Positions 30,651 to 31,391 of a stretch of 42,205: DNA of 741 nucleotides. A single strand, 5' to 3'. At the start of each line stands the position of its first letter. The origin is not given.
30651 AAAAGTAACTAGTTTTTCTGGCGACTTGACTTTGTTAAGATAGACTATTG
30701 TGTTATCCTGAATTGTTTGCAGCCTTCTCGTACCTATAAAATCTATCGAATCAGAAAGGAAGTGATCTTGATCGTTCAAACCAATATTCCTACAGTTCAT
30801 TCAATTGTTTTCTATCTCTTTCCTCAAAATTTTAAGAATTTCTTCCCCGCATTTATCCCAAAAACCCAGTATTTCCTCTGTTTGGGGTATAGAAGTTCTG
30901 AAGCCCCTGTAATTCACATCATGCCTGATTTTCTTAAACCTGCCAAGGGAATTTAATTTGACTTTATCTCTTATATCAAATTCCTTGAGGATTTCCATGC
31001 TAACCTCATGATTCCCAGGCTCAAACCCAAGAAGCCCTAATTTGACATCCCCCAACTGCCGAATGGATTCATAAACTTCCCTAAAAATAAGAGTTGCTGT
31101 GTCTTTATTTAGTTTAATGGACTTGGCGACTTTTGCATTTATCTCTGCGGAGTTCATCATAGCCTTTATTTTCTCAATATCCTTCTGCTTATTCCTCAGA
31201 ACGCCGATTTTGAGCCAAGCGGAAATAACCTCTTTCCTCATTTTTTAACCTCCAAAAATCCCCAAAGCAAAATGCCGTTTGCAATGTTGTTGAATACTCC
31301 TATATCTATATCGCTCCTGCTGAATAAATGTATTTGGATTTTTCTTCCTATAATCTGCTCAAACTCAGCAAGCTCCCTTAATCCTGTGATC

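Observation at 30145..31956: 35-bp perfect direct repeats bracket a 1.74-kb MNT-HEPN cassette and duplicate the promoter and start codon of the neighbouring KH gene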

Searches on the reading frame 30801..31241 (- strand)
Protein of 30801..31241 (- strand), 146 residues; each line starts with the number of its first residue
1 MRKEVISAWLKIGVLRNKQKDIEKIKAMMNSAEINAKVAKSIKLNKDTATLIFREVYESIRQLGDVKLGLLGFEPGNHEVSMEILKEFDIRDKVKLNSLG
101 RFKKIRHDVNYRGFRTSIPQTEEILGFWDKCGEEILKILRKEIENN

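Call 8: search_protein_families(library=pfam, proteins=[window:30801-31241:-], max_evalue=0.1)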
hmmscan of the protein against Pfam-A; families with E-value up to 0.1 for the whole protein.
window:30801-31241:- (146 aa): 0 families

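Call 9: search_protein_families(library=ncbifam, proteins=[window:30801-31241:-], max_evalue=0.1)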
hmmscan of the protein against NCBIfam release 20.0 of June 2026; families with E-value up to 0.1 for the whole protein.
window:30801-31241:- (146 aa): 1 family
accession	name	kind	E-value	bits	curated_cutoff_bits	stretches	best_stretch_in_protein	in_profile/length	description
NF009543.0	PRK12921.1-5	equivalog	0.093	11.9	339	0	23-89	159-224/305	oxidoreductase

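Call 26: find_homologous_proteins(query=window:30801-31241:-, max_evalue=0.001)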
Query window:30801-31241:- (146 aa): 516 proteins with E <= 0.001 among 544 candidates; the best 120 are listed.
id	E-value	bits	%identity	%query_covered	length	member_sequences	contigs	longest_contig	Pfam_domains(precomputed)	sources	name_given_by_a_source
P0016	1.3e-86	306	99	100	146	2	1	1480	-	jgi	-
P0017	1.3e-73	263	87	97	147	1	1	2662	-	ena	-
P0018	2.9e-73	262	86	97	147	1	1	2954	-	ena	-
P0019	5.0e-73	262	83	98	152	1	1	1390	-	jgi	-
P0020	7.2e-73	261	85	97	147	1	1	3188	-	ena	-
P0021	2.1e-72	260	82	98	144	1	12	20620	-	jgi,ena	-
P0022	2.3e-72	259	81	99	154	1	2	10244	-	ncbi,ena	-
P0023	9.8e-72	257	83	98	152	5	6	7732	-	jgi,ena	-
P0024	5.1e-71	255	80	99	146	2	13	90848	-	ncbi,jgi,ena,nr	ncbi:hypothetical protein J4214_00425 [Candidatus Woesearchaeota archaeon]|nr:hypothetical protein [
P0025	1.0e-70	254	80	99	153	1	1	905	-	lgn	-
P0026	1.9e-70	253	80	98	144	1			-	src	-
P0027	4.0e-70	252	79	98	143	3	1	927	-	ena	-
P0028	4.0e-70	252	80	98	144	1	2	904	-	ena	-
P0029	4.9e-70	252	80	98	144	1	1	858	-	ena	-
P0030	5.3e-70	252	80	98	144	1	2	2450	-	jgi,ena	-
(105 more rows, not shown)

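Call 28: find_related_loci(query=A1, collection=genome_contigs, flank=6000)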
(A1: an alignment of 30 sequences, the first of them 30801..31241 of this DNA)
Query A1 (146 aa) in genome_contigs; peptide patterns used: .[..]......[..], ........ (x = any residue, [..] = any of these).
92 stretches matched a pattern; 60 encode a relative of the query (tblastn E <= 1e-3); 60 distinct loci.
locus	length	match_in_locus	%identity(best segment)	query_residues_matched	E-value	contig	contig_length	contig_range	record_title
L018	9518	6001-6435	81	1-145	1e-78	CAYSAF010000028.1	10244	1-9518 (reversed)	MAG TPA_asm: Candidatus Woesearchaeota archaeon isolate binchicken_co266_186 genome assembly, contig: NODE_12187_length_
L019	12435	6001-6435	80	1-145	4e-77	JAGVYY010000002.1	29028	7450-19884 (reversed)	Candidatus Woesearchaeota archaeon isolate RIFCSPHIGHO2_02_FULL_32_10 rifcsphigho2_02_scaffold_6018, whole genome shotgu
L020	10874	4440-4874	80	1-145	7e-77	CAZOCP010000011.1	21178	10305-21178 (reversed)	MAG TPA_asm: Candidatus Woesearchaeota archaeon isolate SRP178908_co2_32 genome assembly, contig: NODE_953_length_21178_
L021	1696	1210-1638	80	1-143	1e-78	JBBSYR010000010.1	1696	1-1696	MAG: Nanoarchaeota archaeon isolate H43-bin213_1 H43_bin213_1_000000000010, whole genome shotgun sequence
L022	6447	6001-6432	80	1-144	3e-75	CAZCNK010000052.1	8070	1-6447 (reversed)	MAG TPA_asm: Candidatus Woesearchaeota archaeon isolate SRP269290_co2_138 genome assembly, contig: NODE_12319_length_807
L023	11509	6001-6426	81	1-142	4e-75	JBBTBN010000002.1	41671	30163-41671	MAG: Nanoarchaeota archaeon isolate H52-bin015_1 H52_bin015_1_000000000002, whole genome shotgun sequence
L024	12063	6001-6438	79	1-146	9e-75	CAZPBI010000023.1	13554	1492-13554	MAG TPA_asm: Candidatus Woesearchaeota archaeon isolate SRP269290_co3_813 genome assembly, contig: NODE_5342_length_1355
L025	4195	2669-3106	78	1-146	2e-74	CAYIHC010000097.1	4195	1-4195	MAG TPA_asm: Candidatus Woesearchaeota archaeon isolate ERP119705_co20_126 genome assembly, contig: NODE_33915_length_41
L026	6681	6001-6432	76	1-144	9e-73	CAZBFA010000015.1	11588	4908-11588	MAG TPA_asm: Candidatus Woesearchaeota archaeon isolate SRP090828_co2_58 genome assembly, contig: NODE_1963_length_11588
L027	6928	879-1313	73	1-145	4e-72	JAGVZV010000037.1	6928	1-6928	Candidatus Woesearchaeota archaeon isolate RIFCSPLOWO2_01_FULL_33_9b rifcsplowo2_01_scaffold_57056, whole genome shotgun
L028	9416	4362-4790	71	1-143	4e-69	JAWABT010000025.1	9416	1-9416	MAG: Candidatus Woesearchaeota archaeon isolate JZ-4_201808_bins_211 JZ-4_201808_bins_211_scaffold_25, whole genome shot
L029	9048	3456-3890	72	1-145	4e-69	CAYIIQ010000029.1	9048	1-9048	MAG TPA_asm: Candidatus Woesearchaeota archaeon isolate ERP119705_co24_1048 genome assembly, contig: NODE_11334_length_9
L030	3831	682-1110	71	1-143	1e-68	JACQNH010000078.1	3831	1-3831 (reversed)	MAG: Candidatus Woesearchaeota archaeon isolate NC_groundwater_1250_Ag_S-0.1um_29_154 S_p1_S3_coassembly_k141_2077439, w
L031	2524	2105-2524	72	1-140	4e-69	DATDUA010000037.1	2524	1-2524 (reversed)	MAG TPA_asm: Candidatus Nanoarchaeia archaeon isolate SMAG_U8045 k141_1880603, whole genome shotgun sequence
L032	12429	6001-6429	72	1-143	2e-67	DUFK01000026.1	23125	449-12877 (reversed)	MAG TPA_asm: Nanoarchaeota archaeon isolate UBA10106 contig_6459, whole genome shotgun sequence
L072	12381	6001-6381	51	15-141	5e-42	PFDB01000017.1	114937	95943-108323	MAG: Candidatus Pacearchaeota archaeon CG10_big_fil_rev_8_21_14_0_10_34_76 CG10_8_21_14_0.10_scaffold_187_c, whole genom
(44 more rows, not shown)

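Call 29: search_solved_structures(query=A1, max_evalue=1, show_alignments=2)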
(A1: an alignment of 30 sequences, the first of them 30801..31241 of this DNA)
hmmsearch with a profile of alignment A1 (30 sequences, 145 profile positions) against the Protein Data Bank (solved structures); distinct sequences matched with E-value up to 1: 3.
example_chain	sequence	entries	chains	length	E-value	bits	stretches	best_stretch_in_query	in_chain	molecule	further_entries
9kfx_A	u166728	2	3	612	0.02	17.9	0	91-133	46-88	Synthetic PPR-DYW protein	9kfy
5iww_D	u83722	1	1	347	0.09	15.7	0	94-132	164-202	PLS9-PPR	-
2cxx_A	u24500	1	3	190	0.48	13.4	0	83-120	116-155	Probable GTP-binding protein engB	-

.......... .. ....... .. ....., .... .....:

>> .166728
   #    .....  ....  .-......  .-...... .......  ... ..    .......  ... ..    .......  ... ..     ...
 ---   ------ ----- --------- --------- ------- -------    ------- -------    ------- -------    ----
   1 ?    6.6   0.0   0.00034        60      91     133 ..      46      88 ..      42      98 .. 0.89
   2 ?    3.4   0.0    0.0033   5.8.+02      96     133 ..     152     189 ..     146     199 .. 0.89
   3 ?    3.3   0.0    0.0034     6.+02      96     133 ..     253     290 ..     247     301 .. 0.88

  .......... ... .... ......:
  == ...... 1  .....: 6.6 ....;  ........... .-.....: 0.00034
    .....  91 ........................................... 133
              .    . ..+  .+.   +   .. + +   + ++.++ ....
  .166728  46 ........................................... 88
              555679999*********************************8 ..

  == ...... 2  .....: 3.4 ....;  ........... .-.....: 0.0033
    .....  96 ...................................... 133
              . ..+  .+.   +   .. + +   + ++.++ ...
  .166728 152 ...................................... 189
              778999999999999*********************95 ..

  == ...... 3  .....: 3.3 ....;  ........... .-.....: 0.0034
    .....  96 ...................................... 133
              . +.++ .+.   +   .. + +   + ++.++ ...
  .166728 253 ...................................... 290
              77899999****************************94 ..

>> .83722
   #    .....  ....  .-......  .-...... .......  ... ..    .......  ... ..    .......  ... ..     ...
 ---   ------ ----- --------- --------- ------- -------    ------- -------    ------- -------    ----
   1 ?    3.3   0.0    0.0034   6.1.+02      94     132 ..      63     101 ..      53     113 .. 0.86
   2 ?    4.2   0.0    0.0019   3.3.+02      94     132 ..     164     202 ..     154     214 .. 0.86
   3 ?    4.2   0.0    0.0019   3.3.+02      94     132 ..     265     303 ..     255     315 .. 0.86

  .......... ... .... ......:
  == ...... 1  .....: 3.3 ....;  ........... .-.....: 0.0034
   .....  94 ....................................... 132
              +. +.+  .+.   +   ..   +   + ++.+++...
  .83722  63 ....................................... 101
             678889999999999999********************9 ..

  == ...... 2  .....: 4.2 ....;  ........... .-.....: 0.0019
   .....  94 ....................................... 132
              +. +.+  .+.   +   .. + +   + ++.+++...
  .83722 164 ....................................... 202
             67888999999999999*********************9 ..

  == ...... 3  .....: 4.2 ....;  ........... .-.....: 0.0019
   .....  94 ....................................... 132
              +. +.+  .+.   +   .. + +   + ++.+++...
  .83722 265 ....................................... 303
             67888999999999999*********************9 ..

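Call 35: predict_structure(alignment_id=A1)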
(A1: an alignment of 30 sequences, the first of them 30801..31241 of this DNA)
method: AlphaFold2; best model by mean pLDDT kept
length: 146 residues; sequences in the alignment: 30
mean_pLDDT: 90.9   pTM: 0.86
mean pLDDT of the five models: 90.9, 89.6, 87.2, 85.7, 83.1
residues with pLDDT >= 90: 100; 70-90: 43; 50-70: 3; < 50: 0
segments of 3 or more residues with pLDDT < 50: none
pLDDT, mean of each block of 10 residues (from residue 1): 72 78 94 98 98 98 94 83 91 88 93 94 97 96 89
secondary structure, 60 per line:
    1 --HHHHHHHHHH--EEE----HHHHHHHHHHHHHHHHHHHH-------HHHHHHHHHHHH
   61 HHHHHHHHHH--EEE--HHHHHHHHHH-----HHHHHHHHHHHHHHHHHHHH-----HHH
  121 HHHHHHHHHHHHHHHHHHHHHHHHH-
elements in order: H3-12 E15-17 H22-41 H49-70 E73-75 H78-87 H93-112 H118-145

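Call 38: find_encoding_contigs(protein=P0024, flank=6000, max_places=10)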
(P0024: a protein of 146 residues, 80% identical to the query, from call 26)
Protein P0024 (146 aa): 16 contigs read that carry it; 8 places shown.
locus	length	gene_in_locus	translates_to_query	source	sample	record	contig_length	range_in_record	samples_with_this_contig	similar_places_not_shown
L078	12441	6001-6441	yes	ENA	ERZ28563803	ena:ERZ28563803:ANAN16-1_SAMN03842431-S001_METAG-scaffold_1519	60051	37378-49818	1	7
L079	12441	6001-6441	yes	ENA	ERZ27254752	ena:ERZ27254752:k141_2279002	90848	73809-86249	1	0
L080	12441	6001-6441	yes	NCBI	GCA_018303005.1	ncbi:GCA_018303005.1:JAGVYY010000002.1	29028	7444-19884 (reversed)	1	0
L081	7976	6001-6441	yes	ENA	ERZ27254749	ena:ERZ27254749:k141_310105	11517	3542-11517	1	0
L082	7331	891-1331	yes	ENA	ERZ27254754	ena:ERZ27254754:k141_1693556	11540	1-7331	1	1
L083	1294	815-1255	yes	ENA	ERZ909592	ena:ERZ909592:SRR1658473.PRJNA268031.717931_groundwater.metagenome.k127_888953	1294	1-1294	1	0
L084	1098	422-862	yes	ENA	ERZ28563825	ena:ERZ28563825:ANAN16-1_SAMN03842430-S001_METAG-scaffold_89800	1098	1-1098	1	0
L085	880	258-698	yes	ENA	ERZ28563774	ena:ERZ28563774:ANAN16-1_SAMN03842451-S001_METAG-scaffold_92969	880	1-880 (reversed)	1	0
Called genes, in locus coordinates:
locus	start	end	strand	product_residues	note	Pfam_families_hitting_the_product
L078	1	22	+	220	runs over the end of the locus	-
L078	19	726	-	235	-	-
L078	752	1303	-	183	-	-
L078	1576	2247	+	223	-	-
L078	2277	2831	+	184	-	-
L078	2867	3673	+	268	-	PF00149:Metallophos, PF12850:Metallophos_2 (weak), PF14582:Metallophos_3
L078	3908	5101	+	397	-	PF01406:tRNA-synt_1e, PF23493:CysS_C (weak)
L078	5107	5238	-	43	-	-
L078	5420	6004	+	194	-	PF01909:NTP_transf_2, PF18765:Polbeta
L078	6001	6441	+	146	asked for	-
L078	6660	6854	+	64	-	-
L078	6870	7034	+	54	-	-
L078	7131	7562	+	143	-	PF01090:Ribosomal_S19e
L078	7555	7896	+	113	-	PF01984:dsDNA_bind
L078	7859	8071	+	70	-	-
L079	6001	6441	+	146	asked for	-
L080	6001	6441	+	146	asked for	-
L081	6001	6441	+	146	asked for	-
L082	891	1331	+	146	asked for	-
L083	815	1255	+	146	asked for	-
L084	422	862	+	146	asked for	-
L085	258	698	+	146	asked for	-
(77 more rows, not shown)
